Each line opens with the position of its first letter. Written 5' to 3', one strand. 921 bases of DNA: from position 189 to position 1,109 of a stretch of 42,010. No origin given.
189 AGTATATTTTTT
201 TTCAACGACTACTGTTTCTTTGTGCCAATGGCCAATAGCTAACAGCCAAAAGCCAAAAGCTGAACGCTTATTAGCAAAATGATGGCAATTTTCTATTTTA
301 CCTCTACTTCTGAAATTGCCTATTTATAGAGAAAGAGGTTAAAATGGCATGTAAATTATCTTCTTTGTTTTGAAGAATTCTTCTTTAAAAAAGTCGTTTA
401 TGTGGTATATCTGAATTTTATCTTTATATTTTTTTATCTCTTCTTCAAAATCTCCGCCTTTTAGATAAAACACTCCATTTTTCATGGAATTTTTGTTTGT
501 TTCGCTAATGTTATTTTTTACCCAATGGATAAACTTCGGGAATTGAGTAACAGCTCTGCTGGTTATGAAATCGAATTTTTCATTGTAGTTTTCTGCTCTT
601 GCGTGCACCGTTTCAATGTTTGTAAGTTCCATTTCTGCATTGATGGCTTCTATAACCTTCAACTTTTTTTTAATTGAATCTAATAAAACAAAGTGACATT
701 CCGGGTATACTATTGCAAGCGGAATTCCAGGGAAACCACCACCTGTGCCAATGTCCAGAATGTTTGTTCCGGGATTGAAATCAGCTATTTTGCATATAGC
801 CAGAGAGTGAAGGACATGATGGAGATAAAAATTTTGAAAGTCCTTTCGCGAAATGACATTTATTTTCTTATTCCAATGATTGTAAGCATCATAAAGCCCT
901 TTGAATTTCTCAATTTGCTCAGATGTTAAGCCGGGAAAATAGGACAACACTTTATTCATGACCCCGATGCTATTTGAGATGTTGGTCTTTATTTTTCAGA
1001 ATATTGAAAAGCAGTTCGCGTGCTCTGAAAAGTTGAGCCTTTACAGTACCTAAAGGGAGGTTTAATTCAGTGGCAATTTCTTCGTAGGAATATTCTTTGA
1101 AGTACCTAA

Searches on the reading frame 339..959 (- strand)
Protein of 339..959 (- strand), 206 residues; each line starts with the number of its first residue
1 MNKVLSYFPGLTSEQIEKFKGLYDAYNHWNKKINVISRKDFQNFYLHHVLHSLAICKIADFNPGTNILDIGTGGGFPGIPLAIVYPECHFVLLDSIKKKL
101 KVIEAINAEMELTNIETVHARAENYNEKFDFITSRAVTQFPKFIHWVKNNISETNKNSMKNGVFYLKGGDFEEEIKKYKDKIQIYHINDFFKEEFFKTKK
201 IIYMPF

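Call 12: search_protein_families(library=pfam, proteins=[window:339-959:-])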
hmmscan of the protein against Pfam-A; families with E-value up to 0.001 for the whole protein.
window:339-959:- (206 aa): 3 families
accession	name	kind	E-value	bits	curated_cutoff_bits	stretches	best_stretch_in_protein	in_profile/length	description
PF02527.21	GidB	-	2.5e-41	141.5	27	1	15-191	1-172/184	rRNA small subunit methyltransferase G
PF13847.12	Methyltransf_31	-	8.5e-10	38.9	27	1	63-142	3-85/145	Methyltransferase domain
PF13649.12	Methyltransf_25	-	5.2e-06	27.5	27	1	67-137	1-74/97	Methyltransferase domain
